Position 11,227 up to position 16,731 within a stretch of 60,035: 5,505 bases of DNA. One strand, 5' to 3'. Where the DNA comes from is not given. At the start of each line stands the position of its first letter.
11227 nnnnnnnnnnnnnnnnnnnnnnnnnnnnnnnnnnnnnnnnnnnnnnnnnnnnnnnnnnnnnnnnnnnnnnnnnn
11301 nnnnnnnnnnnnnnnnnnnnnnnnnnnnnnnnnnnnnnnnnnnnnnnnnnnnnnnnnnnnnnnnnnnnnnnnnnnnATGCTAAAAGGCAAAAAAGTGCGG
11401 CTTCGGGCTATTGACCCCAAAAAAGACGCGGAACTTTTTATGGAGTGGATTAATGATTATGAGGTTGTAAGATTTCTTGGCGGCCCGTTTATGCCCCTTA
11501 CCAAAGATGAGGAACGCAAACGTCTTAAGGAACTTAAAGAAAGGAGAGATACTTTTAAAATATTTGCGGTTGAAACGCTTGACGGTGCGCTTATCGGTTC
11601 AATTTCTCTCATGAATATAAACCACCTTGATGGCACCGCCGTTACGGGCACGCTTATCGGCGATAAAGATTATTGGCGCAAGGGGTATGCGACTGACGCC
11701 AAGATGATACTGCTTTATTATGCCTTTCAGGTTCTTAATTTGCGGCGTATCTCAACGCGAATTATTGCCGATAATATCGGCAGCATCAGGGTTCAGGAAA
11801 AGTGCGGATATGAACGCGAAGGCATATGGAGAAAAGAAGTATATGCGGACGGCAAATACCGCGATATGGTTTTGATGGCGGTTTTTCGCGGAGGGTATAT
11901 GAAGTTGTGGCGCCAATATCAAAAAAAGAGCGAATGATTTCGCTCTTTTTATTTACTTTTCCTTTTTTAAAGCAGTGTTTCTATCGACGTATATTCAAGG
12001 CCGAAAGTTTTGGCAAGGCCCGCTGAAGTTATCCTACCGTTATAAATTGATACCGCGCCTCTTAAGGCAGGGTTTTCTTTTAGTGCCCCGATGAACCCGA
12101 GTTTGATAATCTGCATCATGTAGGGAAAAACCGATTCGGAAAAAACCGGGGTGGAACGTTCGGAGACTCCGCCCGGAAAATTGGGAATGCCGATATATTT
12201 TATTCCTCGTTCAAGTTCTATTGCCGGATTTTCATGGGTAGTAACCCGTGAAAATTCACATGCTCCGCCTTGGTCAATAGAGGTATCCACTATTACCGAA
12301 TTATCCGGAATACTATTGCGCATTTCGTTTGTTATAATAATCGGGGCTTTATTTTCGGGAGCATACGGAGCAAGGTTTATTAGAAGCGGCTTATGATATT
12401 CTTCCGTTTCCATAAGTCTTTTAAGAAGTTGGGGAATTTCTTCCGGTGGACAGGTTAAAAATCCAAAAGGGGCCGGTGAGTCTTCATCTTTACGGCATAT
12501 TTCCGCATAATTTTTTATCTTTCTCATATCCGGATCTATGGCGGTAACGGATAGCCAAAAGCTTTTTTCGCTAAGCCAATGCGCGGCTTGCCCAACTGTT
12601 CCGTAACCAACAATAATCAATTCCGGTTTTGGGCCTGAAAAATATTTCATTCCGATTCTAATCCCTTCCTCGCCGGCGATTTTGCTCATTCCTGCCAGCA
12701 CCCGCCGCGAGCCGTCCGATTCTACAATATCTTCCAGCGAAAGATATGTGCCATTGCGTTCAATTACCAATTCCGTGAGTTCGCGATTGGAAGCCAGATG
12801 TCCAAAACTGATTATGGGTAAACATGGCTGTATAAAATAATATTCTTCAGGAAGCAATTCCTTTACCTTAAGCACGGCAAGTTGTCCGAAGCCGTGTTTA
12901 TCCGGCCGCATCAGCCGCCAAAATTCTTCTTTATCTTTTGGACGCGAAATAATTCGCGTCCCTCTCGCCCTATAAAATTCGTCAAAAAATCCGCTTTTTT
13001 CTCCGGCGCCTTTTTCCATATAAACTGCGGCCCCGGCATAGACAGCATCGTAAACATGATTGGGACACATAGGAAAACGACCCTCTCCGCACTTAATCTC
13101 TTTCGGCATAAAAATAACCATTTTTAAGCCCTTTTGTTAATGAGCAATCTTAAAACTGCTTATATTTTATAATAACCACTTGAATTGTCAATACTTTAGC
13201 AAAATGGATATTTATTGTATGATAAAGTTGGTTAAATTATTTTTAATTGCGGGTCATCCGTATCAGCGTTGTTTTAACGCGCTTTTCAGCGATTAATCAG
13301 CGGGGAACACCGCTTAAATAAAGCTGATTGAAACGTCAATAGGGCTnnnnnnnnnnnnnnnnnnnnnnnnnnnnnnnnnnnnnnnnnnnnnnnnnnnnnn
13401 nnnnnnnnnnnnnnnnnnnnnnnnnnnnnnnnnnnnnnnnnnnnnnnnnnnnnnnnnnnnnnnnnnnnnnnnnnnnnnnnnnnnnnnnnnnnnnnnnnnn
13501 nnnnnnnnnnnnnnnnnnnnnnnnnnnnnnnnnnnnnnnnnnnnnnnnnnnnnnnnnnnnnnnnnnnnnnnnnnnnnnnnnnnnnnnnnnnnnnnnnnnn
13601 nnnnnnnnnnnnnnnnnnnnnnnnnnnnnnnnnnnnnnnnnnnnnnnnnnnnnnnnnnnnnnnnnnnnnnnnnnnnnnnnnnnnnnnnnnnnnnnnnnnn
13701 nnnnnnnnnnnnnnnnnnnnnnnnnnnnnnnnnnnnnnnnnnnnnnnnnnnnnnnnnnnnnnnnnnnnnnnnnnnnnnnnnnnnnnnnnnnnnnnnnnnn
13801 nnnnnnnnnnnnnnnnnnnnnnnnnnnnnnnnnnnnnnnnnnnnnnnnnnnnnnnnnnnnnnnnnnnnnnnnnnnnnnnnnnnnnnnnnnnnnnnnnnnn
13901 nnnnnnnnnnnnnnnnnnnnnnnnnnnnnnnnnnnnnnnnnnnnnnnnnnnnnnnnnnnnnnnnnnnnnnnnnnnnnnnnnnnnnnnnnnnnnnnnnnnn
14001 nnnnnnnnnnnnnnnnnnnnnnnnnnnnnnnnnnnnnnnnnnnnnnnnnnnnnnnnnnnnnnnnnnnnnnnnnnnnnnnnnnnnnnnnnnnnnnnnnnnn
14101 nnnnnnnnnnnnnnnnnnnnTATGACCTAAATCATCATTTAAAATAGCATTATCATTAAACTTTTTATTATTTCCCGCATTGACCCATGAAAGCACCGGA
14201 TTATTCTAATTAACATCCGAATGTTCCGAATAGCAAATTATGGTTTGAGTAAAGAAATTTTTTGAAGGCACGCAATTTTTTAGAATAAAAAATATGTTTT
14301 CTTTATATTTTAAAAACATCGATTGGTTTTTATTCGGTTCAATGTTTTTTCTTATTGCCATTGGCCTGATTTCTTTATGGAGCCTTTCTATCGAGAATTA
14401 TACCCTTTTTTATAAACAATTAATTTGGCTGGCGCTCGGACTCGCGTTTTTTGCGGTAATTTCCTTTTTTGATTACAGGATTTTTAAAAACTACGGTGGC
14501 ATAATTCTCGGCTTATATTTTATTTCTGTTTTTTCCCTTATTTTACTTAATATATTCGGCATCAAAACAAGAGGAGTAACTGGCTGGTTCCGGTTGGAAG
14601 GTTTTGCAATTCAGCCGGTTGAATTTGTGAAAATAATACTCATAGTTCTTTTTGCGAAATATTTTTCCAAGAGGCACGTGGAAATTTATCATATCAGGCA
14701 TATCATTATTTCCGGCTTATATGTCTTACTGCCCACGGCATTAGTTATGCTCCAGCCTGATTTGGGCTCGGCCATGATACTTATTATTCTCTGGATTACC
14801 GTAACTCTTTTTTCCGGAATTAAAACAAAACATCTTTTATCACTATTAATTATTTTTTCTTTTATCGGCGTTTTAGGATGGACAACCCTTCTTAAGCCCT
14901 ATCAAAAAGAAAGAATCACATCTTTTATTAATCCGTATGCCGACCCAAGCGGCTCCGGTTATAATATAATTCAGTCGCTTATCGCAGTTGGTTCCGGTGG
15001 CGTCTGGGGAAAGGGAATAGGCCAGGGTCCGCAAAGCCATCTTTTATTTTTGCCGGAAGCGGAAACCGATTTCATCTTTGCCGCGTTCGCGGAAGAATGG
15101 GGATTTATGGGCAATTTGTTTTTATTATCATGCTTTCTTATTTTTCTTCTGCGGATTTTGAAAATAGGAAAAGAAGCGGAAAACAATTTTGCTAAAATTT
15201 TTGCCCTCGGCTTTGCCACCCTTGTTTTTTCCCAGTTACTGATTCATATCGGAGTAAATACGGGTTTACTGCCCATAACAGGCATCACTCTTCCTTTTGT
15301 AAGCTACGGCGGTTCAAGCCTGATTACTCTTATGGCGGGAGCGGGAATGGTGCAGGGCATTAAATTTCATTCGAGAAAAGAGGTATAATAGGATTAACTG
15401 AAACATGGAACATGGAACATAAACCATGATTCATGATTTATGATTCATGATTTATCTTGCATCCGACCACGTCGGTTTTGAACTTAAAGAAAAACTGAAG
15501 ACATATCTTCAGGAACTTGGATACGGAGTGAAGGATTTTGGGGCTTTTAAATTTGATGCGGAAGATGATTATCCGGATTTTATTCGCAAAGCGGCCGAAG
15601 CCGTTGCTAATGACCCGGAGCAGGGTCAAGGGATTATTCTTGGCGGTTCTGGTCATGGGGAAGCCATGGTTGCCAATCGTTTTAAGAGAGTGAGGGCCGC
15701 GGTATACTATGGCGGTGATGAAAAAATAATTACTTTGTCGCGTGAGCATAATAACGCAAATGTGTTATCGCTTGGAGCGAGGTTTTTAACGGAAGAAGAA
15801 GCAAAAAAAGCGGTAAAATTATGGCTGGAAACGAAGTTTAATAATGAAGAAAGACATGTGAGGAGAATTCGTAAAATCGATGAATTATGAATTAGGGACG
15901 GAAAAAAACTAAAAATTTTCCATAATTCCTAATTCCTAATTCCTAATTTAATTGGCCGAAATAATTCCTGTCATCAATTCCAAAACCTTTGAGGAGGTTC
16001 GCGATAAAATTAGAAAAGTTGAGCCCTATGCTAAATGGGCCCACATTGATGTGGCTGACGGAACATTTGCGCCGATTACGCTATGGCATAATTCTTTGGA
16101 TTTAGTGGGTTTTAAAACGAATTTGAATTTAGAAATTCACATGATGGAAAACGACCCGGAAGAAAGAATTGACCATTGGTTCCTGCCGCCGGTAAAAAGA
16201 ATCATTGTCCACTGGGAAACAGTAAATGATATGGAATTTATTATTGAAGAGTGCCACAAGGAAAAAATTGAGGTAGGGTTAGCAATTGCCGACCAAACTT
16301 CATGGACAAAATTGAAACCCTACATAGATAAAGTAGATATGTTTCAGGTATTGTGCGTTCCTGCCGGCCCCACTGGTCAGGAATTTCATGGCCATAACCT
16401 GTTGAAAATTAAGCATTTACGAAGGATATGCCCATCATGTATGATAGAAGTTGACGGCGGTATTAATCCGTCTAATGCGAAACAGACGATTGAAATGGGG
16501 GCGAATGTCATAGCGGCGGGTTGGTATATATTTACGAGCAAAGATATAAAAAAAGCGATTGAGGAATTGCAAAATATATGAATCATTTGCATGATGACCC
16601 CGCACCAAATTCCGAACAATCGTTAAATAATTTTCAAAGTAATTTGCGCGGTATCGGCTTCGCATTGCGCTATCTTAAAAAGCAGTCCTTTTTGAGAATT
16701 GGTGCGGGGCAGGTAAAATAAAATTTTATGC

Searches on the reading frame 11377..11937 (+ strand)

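Call 67: search_protein_families(library=pfam, proteins=[window:11377-11937:+], max_evalue=0.01)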
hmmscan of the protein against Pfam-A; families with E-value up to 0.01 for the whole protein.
window:11377-11937:+ (186 aa): 4 families
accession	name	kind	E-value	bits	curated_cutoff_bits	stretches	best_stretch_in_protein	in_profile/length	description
PF13302.13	Acetyltransf_3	-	1.4e-24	87.8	25.4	1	7-145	2-137/138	Acetyltransferase (GNAT) domain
PF13420.13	Acetyltransf_4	-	4e-14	53.4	24.3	1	15-166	6-155/155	Acetyltransferase (GNAT) domain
PF00583.31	Acetyltransf_1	-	9.4e-09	36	20.7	1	46-145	17-116/116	Acetyltransferase (GNAT) family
PF13523.12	Acetyltransf_8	-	3.5e-06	27.1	27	1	13-150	1-142/145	Acetyltransferase (GNAT) domain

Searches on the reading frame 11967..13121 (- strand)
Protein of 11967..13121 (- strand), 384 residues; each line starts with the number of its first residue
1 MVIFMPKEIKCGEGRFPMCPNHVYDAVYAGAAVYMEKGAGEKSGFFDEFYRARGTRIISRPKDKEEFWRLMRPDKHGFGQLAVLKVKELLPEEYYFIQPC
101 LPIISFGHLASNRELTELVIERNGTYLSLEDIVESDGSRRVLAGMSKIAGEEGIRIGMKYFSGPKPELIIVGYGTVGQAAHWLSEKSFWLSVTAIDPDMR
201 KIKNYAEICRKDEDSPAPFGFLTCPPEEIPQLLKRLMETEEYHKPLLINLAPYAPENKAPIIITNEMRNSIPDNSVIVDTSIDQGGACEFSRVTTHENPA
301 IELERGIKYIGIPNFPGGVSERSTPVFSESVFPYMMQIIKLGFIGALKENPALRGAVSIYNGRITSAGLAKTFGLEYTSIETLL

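Call 23: search_protein_families(library=pfam, proteins=[window:11967-13121:-], max_evalue=0.001)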
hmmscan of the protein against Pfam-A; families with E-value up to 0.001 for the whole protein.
window:11967-13121:- (384 aa): 3 families
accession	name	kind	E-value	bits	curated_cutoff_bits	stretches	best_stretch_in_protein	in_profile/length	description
PF01262.27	AlaDh_PNT_C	-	1.8e-27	96.6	23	1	167-366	30-213/214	Alanine dehydrogenase/PNT, C-terminal domain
PF05222.21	AlaDh_PNT_N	-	5e-22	79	30.4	1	5-149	2-136/136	Alanine dehydrogenase/PNT, N-terminal domain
PF03435.24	Sacchrp_dh_NADP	-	0.00088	20.1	25.1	0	169-254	2-79/129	Saccharopine dehydrogenase NADP binding domain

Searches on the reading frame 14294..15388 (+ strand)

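Call 23: search_protein_families(library=pfam, proteins=[window:14294-15388:+], max_evalue=0.001)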
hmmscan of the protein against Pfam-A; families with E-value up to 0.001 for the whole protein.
window:14294-15388:+ (364 aa): 1 family
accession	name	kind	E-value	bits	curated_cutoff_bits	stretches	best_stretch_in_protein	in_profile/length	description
PF01098.24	FTSW_RODA_SPOVE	-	1.7e-95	320.5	26.4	1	16-361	7-355/356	Cell cycle protein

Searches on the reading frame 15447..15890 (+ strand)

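Call 67: search_protein_families(library=pfam, proteins=[window:15447-15890:+], max_evalue=0.01)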
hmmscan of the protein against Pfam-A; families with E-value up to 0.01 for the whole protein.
window:15447-15890:+ (147 aa): 2 families
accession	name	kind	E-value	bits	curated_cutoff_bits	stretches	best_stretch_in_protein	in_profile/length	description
PF02502.23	LacAB_rpiB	-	3.2e-44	150.7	24.7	1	2-144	1-138/138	Ribose/Galactose Isomerase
PF13580.11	SIS_2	-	0.0067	16.9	27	1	44-82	19-57/138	SIS domain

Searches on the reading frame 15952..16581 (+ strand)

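Call 25: search_protein_families(library=pfam, proteins=[window:15952-16581:+], max_evalue=0.001)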
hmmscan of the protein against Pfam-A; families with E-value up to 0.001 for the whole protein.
window:15952-16581:+ (209 aa): 1 family
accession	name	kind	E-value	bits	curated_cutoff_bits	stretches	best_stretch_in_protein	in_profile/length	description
PF00834.25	Ribul_P_3_epim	-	9.4e-33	113.7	21.1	1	4-194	2-198/198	Ribulose-phosphate 3 epimerase family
